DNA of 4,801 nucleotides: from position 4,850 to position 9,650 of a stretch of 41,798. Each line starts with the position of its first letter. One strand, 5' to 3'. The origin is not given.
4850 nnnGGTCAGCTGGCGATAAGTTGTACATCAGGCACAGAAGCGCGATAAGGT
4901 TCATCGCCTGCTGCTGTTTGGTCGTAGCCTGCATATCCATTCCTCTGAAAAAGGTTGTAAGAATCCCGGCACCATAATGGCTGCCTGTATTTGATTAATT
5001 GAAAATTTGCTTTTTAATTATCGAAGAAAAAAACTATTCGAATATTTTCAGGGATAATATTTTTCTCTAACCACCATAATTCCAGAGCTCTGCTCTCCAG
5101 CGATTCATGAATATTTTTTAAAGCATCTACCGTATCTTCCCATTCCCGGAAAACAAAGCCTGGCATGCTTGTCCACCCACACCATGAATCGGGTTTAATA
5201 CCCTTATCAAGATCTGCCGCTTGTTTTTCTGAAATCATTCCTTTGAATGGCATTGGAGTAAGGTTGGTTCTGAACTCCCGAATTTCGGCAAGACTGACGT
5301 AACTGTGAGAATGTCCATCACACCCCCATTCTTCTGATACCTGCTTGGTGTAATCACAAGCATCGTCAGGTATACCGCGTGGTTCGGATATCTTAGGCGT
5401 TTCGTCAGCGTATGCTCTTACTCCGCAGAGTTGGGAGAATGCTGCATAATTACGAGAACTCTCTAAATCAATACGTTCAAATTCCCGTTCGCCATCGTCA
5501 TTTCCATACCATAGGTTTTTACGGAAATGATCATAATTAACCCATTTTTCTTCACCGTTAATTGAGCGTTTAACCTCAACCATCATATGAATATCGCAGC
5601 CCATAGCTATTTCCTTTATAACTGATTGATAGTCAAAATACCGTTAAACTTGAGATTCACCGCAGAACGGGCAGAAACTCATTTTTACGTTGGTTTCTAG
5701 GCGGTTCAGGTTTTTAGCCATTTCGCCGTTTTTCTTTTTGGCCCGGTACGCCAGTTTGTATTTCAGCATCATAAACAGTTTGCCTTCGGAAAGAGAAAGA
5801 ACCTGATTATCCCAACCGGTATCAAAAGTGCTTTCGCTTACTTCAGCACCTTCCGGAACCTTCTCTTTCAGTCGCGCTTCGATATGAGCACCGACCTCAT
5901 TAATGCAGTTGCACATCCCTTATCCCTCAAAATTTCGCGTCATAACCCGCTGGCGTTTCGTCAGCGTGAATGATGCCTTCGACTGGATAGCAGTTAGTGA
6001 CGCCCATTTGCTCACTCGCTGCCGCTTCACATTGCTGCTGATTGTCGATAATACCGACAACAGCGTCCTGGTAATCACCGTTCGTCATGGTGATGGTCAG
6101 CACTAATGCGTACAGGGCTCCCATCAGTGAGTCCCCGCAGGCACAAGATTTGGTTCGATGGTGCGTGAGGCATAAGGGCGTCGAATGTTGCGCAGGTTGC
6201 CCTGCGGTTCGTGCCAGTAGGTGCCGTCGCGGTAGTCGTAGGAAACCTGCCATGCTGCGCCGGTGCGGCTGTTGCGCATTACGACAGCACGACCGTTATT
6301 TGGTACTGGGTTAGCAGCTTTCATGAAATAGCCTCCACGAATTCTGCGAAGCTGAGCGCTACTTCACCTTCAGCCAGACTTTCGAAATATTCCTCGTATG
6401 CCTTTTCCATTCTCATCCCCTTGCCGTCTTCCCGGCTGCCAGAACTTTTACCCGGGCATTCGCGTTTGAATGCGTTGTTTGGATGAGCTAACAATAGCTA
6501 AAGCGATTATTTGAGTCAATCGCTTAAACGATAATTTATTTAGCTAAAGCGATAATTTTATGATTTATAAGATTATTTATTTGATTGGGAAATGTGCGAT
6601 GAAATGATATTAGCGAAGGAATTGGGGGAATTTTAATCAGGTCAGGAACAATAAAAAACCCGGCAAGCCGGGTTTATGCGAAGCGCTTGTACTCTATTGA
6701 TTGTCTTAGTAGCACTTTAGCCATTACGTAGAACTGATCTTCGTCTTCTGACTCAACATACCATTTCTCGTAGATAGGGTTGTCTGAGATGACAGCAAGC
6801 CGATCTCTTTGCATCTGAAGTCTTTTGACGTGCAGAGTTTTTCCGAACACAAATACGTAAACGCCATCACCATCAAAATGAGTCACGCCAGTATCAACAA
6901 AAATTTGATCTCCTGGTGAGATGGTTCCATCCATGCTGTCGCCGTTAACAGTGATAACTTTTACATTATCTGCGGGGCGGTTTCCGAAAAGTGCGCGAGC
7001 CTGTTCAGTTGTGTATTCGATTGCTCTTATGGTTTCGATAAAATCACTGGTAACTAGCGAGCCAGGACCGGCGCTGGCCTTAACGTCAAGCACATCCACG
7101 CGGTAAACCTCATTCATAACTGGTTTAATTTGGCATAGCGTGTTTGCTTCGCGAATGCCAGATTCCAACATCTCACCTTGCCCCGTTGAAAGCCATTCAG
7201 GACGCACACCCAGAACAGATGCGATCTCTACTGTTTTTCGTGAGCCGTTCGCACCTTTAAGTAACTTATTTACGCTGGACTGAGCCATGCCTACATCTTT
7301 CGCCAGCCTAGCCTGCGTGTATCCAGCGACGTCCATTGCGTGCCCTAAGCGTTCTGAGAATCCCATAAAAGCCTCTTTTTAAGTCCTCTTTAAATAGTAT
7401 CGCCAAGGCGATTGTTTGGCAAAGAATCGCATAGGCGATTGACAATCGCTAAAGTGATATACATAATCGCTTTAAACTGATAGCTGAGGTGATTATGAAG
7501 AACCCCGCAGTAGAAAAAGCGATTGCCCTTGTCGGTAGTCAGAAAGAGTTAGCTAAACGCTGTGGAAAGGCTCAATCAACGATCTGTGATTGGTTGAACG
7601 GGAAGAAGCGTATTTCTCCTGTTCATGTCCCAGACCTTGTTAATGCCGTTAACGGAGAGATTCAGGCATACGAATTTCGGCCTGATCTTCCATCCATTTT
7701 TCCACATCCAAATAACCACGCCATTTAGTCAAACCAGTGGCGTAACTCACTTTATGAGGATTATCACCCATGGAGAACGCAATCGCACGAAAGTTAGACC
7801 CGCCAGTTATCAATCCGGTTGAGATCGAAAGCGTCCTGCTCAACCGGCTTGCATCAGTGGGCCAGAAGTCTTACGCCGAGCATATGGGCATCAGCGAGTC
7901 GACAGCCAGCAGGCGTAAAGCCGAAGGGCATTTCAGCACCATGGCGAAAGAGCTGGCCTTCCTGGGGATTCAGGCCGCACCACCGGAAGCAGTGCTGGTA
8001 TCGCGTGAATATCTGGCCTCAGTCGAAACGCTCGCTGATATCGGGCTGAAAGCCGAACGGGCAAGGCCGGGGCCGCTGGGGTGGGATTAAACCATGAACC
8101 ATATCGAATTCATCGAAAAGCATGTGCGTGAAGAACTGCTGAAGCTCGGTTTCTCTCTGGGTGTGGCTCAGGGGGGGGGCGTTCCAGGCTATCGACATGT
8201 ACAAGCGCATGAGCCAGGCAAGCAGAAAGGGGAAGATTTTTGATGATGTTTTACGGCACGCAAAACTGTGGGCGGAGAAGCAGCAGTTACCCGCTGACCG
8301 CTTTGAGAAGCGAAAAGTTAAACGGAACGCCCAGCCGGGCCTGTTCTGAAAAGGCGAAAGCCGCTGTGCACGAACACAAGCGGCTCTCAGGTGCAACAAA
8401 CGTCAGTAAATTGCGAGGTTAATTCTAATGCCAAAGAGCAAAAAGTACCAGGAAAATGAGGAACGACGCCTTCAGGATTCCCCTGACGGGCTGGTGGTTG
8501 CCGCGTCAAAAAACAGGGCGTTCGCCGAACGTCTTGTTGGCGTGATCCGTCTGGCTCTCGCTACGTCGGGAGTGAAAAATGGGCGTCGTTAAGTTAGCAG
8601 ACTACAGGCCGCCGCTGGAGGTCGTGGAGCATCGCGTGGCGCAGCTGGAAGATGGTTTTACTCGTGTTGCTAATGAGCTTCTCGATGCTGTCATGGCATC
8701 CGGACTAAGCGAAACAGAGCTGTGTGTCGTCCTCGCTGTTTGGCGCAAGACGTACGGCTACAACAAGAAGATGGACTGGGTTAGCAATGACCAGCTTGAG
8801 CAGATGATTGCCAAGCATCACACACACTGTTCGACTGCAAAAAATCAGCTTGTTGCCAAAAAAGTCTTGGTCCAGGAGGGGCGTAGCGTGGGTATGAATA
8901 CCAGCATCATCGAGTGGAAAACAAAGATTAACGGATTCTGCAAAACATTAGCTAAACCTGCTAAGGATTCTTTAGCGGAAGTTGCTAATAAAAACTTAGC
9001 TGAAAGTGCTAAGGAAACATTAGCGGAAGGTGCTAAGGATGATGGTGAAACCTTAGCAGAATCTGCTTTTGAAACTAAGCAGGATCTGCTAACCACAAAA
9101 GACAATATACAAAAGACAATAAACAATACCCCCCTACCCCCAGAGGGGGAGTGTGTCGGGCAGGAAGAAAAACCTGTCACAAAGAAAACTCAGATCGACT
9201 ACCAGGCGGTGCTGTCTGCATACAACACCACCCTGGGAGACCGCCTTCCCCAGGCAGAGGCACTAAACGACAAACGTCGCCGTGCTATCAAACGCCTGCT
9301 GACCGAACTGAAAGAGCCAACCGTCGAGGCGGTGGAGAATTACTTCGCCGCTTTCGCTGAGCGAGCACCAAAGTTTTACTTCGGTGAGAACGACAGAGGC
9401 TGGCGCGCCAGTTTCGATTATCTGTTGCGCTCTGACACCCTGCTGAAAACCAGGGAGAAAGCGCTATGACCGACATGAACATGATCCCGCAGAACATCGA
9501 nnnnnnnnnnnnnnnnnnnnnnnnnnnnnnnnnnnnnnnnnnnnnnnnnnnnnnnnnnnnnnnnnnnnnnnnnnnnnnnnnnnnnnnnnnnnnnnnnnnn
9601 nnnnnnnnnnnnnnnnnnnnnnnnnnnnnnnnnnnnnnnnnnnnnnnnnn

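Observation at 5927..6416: Chain of ATGA-coupled small ORFs at the start of the PL transcript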

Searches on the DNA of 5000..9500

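Call 101: search_with_rna_model(model_id=R1, source=window, start=5000, end=9500, filters=off, max_evalue=10, show_alignments=3)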
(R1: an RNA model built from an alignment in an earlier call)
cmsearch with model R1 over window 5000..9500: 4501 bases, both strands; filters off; matches with E-value up to 10: 18.
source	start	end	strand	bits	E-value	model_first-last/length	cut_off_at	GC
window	8869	8883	+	7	0.3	46-60/74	no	0.8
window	8049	8102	+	4.5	1.4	1-74/74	no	0.61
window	5022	5040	+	4.4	1.4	13-31/74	no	0.32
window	8502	8520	+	3.7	2.2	13-31/74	no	0.58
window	8350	8396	+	3.2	3.1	1-74/74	no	0.57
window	9115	9127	+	3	3.4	16-28/74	no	0.23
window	6041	6089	-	2.9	3.6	1-74/74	no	0.47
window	6310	6389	-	2.9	3.7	1-74/74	no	0.46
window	5567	5581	-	2.9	3.7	46-60/74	no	0.47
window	6429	6467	-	2.6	4.4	1-74/74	no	0.56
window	8796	8838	-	2.5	4.8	1-74/74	no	0.49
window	5942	5986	-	1.6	8.5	1-74/74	no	0.56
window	7178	7265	-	1.4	9.1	1-74/74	no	0.5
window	7957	7965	-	1.4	9.2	49-57/74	no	0.67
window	8019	8029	+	1.4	9.4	1-74/74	no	0.45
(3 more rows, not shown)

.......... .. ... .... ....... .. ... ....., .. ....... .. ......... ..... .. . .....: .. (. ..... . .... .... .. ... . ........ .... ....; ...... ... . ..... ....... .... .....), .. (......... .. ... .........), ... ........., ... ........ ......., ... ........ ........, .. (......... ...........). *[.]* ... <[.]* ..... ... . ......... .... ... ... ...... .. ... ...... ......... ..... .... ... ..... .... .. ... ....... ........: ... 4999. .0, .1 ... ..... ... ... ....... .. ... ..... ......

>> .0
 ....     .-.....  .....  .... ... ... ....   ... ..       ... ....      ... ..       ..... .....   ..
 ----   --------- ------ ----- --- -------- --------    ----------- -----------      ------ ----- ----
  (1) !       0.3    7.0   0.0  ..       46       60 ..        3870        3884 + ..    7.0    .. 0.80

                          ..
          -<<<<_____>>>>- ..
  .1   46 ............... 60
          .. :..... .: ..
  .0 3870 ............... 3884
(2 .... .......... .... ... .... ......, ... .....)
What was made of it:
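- Closest known: Lambda N/nut and HK022 put early antitermination systems. Different: A covariance model of eight put RNAs scores the leader at 2.6 bits (E about 4; call 101).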

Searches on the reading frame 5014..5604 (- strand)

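Call 6: search_protein_families(library=phrogs, proteins=[window:5014-5604:-], max_evalue=0.01)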
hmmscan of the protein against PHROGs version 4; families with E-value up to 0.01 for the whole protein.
window:5014-5604:- (196 aa): 2 families
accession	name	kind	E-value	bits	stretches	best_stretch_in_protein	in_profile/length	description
phrog_10141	-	unknown function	8.1e-65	219.9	1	1-196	1-212/212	-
phrog_17909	-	unknown function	5.1e-05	24.1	1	1-149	1-141/252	-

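Call 7: search_protein_families(library=pfam, proteins=[window:5014-5604:-], max_evalue=0.01)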
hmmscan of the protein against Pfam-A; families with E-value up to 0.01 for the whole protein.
window:5014-5604:- (196 aa): 0 families

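Call 63: search_protein_families(library=padloc, proteins=[window:5014-5604:-], max_evalue=0.01)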
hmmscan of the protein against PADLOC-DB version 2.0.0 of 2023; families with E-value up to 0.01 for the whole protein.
window:5014-5604:- (196 aa): 1 family
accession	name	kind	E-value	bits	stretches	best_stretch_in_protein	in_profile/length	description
PDLC00424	ThsB1|ThsB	-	0.0014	16.4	1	150-183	105-138/234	TIR-like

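Call 69: search_protein_families(library=ncbifam, proteins=[window:5014-5604:-], max_evalue=0.01)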
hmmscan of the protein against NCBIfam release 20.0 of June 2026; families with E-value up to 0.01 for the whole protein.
window:5014-5604:- (196 aa): 0 families

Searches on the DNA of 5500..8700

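Call 20: search_rna_families(source=window, start=5500, end=8700, threshold=evalue, max_evalue=5)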
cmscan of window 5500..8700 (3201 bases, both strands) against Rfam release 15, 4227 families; matches with E-value up to 5: 3.
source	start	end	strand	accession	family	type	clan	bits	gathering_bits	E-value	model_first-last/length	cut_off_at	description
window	6653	6749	-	RF02144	rsmX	Gene;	CL00106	22.3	56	0.29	1-114/114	no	rsmX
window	5500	5528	+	RF01350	CRISPR-DR41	Gene; CRISPR;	-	20.7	36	0.89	1-29/29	no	CRISPR RNA direct repeat element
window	6613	6675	+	RF02236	asX2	Gene; sRNA;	-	19.8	70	1.1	1-87/87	no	Xanthomonas sRNA asX2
